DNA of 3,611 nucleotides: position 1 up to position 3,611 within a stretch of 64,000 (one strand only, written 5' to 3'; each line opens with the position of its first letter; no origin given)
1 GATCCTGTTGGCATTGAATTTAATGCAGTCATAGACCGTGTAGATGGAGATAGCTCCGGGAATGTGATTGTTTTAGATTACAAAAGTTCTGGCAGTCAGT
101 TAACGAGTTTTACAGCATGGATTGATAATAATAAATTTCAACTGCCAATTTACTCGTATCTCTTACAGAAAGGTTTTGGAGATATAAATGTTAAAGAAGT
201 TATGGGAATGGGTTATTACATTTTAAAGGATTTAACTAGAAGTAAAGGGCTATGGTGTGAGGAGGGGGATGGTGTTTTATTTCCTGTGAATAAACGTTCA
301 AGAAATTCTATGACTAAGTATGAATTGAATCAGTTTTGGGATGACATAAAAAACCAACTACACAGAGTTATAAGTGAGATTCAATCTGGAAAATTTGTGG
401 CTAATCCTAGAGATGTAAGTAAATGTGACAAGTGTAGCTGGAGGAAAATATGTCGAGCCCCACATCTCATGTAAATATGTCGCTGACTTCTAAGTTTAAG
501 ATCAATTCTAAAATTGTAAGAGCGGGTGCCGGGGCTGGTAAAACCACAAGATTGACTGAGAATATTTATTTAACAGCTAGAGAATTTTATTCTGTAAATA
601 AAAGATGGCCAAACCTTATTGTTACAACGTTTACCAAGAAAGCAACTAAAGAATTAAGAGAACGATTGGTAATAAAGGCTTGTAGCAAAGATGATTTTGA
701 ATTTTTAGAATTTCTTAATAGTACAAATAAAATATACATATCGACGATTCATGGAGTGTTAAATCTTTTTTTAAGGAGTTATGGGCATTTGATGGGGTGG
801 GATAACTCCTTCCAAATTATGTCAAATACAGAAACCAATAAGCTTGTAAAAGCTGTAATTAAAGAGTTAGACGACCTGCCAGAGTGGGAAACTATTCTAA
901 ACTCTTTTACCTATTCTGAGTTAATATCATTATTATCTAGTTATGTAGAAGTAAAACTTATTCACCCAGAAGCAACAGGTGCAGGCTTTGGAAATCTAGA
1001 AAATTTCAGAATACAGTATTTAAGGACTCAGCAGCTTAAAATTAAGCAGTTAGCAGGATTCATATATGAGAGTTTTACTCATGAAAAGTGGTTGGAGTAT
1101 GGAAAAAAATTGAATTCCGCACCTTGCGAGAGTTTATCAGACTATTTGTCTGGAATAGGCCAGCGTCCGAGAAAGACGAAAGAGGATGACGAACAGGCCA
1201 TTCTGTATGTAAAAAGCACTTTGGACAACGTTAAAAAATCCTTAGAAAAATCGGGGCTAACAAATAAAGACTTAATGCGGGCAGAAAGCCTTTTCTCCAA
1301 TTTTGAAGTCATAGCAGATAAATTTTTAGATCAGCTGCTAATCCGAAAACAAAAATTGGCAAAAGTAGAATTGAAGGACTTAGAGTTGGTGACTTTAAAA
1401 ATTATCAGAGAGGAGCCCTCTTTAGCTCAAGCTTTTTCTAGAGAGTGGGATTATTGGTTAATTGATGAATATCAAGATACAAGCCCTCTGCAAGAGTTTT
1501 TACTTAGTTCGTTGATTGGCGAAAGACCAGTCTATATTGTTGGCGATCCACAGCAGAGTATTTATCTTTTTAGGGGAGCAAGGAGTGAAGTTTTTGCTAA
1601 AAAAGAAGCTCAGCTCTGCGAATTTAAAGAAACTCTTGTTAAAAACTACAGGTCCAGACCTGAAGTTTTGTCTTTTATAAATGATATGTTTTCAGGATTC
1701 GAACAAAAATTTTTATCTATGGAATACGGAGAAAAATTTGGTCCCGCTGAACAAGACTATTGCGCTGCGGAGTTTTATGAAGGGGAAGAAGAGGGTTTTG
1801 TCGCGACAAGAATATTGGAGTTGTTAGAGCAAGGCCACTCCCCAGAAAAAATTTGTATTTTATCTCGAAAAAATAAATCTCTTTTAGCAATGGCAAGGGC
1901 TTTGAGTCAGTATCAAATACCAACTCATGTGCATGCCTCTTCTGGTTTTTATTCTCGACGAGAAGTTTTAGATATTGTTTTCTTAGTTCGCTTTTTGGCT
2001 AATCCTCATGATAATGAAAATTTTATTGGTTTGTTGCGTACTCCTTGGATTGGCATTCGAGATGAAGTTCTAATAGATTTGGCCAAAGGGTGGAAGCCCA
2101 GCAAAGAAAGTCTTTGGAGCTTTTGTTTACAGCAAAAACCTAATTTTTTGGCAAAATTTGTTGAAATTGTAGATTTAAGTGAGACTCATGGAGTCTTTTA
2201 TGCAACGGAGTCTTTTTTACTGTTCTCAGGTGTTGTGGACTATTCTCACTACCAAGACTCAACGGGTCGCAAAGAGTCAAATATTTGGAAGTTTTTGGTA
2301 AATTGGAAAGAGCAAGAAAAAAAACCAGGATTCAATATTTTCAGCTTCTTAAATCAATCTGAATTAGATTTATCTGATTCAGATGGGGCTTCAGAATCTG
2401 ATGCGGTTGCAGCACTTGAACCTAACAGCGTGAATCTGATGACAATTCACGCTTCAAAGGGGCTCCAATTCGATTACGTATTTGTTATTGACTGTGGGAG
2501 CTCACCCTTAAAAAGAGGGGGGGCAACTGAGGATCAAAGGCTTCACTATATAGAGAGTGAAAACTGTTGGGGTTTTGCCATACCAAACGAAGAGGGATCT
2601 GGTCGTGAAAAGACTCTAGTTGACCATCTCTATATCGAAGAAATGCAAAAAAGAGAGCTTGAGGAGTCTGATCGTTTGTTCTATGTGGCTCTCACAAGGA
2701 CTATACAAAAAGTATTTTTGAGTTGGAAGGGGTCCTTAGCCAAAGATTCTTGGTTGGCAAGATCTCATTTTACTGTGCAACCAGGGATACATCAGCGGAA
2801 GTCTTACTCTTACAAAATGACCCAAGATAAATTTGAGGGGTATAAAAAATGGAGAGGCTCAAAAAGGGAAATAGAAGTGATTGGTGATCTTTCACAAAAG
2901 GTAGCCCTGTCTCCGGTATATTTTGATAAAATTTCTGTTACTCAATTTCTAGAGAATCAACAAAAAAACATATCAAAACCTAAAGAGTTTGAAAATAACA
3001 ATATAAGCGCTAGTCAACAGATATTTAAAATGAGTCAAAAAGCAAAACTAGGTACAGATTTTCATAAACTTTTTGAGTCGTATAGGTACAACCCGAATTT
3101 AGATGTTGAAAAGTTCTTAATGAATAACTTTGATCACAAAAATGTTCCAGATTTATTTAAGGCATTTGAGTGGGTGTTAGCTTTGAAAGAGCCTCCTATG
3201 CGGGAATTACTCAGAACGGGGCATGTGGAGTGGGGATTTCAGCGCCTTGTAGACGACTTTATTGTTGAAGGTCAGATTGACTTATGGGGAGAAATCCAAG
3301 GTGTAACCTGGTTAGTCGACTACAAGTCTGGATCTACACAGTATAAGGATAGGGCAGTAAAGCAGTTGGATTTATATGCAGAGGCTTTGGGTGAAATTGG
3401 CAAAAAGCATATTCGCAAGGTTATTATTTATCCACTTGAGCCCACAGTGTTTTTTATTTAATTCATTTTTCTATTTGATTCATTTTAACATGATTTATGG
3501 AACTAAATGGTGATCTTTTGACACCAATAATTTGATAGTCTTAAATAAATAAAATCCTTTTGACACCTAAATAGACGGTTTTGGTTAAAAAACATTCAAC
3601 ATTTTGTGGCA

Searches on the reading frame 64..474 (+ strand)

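Call 48: search_protein_families(library=pfam, proteins=[window:64-474:+], max_evalue=0.0001)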
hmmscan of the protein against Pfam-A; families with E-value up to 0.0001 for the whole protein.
window:64-474:+ (136 aa): 1 family
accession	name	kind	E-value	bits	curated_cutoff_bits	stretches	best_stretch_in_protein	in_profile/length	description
PF12705.13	PDDEXK_1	-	3.9e-13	50.4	22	1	2-131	139-247/247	PD-(D/E)XK nuclease superfamily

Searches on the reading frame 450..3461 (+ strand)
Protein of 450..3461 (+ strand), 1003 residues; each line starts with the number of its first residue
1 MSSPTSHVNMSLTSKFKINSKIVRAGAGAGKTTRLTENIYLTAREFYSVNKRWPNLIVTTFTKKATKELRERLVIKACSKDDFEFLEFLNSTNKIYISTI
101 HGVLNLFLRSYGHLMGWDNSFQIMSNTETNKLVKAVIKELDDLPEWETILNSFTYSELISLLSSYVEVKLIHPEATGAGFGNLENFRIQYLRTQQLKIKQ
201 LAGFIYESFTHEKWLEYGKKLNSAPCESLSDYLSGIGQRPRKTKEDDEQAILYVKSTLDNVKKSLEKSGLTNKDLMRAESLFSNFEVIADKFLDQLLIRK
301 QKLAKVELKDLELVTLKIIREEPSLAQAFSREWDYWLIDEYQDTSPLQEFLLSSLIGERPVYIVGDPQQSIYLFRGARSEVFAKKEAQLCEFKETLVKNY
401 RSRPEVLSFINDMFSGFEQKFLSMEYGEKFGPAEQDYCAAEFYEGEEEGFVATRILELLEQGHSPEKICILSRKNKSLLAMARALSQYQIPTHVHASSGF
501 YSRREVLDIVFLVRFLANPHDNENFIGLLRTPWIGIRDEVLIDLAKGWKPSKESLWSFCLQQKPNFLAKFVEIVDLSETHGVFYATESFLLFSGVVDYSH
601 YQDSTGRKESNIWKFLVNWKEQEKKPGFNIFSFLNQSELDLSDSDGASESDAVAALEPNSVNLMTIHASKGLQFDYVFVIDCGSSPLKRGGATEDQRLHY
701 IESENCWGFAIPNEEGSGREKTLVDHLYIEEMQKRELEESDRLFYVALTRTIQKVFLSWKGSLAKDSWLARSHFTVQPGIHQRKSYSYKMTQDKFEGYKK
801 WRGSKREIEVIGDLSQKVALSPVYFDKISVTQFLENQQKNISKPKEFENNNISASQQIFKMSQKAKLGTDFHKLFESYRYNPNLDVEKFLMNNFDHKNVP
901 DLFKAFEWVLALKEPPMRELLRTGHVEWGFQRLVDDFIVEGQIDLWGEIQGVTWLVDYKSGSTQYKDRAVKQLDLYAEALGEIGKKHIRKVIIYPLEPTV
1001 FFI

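Call 24: search_protein_families(library=ncbifam, proteins=[window:450-3461:+], max_evalue=1e-10)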
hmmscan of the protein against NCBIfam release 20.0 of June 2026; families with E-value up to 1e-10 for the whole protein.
window:450-3461:+ (1003 aa): 14 families
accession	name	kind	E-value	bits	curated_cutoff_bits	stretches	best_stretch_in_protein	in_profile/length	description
TIGR02785.1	addA_Gpos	equivalog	8.2e-63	212.7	707.65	2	192-417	244-483/1234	helicase-exonuclease AddAB subunit AddA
TIGR01073.1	pcrA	equivalog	2.1e-54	185.1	911.2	2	301-682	178-570/725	DNA helicase PcrA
TIGR01075.1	uvrD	equivalog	1.4e-48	165.7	1144.45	1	306-683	182-573/715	DNA helicase II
NF008743.0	PRK11773.1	equivalog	2.3e-48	165.1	965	1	306-681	187-574/720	DNA helicase II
TIGR01074.1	rep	equivalog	1.1e-47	162.8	951.45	1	286-685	160-576/668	DNA helicase Rep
NF010485.0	PRK13909.1-2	equivalog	1.6e-47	162.3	650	1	85-526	90-536/909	RecB-like helicase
TIGR00609.1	recB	equivalog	4.1e-36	124.5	696.05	2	229-424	274-465/1175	exodeoxyribonuclease V subunit beta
NF008172.0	PRK10919.1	equivalog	2.4e-33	115.3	1168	1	243-547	124-424/673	DNA helicase Rep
NF010487.0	PRK13909.1-4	equivalog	3.6e-33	114.8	759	2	23-504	9-514/924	RecB-like helicase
TIGR02784.1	addA_alphas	equivalog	2e-31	109.2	860.75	1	464-1000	582-1135/1138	double-strand break repair helicase AddA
NF008276.0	PRK11054.1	equivalog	3.9e-19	68.6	543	0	327-383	425-484/684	DNA helicase IV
NF008128.0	PRK10876.1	equivalog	2.4e-17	62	1697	1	323-423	368-470/1181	exodeoxyribonuclease V subunit beta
NF010484.0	PRK13909.1-1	equivalog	4.7e-16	57.8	1074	0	335-485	347-515/945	RecB-like helicase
NF010486.0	PRK13909.1-3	equivalog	1.1e-14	53.4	1109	0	335-415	333-424/921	RecB-like helicase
